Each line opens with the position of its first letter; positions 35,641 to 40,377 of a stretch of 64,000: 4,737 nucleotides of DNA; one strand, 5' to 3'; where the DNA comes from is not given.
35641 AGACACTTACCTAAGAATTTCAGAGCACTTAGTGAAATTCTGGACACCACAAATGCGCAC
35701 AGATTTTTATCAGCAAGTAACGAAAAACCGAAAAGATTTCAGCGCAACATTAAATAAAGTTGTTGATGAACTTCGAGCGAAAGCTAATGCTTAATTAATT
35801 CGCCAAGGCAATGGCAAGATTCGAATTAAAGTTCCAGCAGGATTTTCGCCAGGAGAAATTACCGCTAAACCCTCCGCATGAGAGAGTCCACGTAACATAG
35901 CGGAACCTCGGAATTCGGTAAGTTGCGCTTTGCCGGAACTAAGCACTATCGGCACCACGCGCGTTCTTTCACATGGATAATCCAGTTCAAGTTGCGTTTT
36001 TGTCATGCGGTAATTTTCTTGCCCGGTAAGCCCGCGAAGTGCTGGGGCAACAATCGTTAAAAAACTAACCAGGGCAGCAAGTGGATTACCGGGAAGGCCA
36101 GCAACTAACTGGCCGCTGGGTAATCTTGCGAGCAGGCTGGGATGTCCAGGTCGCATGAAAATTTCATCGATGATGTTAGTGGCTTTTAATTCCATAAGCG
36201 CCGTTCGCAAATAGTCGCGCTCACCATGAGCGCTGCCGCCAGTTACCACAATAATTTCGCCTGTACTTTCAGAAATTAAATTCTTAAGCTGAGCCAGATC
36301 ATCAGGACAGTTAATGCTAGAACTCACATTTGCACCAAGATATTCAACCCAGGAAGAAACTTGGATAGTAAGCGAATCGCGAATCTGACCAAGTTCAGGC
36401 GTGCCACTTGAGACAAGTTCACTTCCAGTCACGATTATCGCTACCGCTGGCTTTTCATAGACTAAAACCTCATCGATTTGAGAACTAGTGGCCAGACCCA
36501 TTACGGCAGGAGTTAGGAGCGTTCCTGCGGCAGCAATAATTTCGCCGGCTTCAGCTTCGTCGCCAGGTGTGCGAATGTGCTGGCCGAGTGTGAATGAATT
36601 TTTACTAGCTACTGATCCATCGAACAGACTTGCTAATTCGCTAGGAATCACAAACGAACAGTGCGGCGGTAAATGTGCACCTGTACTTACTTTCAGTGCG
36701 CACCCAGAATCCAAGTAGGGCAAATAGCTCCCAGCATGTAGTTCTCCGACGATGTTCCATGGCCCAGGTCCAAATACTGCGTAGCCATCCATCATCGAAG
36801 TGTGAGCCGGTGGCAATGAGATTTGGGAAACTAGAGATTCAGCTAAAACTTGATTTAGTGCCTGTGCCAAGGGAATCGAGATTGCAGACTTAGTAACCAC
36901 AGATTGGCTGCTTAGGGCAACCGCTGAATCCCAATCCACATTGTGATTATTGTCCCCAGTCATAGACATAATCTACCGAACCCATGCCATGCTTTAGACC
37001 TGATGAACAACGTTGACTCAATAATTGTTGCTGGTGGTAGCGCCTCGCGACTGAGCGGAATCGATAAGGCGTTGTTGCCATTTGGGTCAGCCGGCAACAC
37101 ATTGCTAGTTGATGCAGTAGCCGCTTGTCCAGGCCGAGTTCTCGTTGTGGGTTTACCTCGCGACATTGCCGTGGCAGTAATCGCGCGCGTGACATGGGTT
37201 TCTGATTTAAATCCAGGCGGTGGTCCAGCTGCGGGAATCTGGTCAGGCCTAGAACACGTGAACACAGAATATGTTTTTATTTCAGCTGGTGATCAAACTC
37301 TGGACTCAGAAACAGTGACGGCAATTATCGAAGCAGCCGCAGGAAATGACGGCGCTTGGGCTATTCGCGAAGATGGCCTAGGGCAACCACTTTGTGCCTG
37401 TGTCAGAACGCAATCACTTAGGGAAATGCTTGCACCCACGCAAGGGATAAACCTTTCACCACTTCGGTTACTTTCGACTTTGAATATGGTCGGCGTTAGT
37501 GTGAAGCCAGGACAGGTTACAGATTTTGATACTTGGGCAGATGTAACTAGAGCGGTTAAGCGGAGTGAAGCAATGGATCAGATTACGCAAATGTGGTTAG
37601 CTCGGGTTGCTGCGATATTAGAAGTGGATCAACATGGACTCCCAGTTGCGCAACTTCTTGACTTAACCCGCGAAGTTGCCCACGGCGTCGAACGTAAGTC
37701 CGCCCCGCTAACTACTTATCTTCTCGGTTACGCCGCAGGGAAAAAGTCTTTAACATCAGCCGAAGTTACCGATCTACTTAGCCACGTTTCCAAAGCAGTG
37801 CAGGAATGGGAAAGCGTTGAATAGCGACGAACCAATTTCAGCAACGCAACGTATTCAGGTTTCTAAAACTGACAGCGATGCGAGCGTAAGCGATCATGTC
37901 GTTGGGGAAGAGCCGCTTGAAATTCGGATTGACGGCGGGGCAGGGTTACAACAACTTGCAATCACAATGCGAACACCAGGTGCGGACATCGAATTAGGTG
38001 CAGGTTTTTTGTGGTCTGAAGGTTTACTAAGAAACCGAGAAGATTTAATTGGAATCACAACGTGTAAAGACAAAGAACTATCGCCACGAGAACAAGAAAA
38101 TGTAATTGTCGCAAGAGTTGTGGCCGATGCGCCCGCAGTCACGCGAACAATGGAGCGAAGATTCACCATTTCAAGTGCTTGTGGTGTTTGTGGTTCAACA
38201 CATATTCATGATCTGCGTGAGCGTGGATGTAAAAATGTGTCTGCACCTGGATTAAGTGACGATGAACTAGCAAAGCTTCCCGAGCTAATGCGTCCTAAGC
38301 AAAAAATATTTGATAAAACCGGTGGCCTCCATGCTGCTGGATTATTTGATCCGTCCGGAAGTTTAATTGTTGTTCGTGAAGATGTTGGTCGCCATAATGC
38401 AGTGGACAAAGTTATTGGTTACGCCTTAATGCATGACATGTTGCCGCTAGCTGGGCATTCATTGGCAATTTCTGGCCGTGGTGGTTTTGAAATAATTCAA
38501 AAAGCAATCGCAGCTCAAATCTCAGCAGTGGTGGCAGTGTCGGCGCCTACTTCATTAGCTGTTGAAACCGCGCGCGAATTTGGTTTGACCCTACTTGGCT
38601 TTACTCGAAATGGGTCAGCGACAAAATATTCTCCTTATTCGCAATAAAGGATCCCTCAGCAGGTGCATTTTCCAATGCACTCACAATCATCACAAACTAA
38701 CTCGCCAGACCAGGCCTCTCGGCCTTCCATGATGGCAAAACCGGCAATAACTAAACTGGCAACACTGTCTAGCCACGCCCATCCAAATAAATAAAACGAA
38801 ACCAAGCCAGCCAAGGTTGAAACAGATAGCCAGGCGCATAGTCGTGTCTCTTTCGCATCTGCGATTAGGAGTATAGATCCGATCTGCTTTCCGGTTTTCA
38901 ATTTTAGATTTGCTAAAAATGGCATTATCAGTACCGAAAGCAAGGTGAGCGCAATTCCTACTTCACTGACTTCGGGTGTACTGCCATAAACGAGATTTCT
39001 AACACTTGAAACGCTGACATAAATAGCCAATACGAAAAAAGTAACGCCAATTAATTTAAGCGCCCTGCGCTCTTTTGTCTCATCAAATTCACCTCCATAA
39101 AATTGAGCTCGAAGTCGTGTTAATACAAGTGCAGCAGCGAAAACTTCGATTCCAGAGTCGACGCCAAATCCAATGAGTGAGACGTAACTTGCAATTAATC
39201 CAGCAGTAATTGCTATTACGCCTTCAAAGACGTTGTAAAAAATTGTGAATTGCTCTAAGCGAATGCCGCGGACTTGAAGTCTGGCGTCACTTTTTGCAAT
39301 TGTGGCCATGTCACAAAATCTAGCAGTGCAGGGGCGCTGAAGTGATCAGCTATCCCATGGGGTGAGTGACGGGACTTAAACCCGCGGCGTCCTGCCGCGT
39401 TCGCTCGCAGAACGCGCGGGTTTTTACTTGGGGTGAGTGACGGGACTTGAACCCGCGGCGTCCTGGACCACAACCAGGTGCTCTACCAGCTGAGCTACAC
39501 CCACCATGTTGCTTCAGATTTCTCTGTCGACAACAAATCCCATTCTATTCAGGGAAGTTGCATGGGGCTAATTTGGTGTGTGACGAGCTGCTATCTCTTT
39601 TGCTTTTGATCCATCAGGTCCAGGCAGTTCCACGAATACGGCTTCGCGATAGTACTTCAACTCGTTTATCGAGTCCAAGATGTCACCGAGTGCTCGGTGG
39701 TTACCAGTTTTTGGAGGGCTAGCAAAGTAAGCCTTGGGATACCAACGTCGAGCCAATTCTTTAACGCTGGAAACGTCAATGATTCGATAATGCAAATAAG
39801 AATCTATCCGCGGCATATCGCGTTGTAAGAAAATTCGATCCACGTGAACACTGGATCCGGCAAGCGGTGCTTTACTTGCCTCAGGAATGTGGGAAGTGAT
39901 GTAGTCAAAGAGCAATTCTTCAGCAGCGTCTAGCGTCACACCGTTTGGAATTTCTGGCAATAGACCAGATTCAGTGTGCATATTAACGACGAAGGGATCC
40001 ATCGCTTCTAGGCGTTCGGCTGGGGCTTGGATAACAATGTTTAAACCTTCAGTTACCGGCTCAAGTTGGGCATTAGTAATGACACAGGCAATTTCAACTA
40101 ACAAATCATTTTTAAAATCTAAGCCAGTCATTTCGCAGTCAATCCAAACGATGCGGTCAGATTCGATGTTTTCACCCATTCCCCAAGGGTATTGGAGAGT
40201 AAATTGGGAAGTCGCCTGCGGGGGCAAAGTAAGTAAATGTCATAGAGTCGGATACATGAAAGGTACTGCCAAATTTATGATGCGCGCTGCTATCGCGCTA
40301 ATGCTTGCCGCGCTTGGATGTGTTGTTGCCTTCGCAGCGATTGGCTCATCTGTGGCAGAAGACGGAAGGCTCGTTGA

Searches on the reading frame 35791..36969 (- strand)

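Call 5: search_protein_families(library=pfam, proteins=[window:35791-36969:-])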
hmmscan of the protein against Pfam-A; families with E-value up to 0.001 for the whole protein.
window:35791-36969:- (392 aa): 3 families
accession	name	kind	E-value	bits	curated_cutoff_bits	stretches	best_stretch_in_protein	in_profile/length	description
PF03453.22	MoeA_N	-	9e-28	97.4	30.8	1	14-162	4-158/160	MoeA N-terminal region (domain I and II)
PF00994.29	MoCF_biosynth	-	1e-21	77.6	26.6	1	177-312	1-143/144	Probable molybdopterin binding domain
PF03454.20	MoeA_C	-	1.1e-05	26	22.1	1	334-387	13-72/72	MoeA C-terminal region (domain IV)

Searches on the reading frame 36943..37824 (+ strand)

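Call 5: search_protein_families(library=pfam, proteins=[window:36943-37824:+])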
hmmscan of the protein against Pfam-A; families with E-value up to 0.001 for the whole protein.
window:36943-37824:+ (293 aa): 2 families
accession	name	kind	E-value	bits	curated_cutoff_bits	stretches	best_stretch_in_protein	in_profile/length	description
PF12804.13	NTP_transf_3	-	8.9e-23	81.7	27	1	27-161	2-142/160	MobA-like NTP transferase domain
PF20058.4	DUF6457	-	1.9e-21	76.1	27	1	213-291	4-77/80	Domain of unknown function (DUF6457)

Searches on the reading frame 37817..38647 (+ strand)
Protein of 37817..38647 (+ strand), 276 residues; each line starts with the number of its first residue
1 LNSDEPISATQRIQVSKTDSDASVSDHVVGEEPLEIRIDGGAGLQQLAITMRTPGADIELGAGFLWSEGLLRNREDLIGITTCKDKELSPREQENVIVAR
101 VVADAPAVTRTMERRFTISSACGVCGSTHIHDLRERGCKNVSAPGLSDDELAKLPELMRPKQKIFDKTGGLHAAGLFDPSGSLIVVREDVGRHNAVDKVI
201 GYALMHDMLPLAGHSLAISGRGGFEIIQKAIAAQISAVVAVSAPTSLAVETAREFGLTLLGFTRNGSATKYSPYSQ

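Call 5: search_protein_families(library=pfam, proteins=[window:37817-38647:+])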
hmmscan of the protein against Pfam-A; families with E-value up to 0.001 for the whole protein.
window:37817-38647:+ (276 aa): 1 family
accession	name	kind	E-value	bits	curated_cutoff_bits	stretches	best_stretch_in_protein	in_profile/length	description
PF02634.21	FdhD-NarQ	-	1.4e-59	202.2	27.2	1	30-273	2-232/237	FdhD/NarQ family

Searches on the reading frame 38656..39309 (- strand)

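Call 14: search_protein_families(library=pfam, proteins=[window:38656-39309:-], max_evalue=0.00001)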
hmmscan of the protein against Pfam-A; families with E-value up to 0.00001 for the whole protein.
window:38656-39309:- (217 aa): 1 family
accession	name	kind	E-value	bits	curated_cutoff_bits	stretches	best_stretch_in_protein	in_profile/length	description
PF01545.26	Cation_efflux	-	2.7e-09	37.6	26.6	1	87-197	74-187/198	Cation efflux family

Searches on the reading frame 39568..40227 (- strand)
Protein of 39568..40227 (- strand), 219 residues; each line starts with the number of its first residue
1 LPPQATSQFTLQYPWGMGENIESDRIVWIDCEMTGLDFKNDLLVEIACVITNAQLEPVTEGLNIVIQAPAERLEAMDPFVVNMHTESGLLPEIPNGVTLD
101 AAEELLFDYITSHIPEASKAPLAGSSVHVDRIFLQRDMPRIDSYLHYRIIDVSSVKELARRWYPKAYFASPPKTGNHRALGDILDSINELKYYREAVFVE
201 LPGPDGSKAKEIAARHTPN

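Call 15: search_protein_families(library=pfam, proteins=[window:39568-40227:-], max_evalue=0.00001)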
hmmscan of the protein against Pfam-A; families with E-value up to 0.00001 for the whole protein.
window:39568-40227:- (219 aa): 1 family
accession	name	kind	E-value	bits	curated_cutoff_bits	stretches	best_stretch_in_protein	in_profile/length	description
PF00929.31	RNase_T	-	9.1e-24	85.3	24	1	27-189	1-163/164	Exonuclease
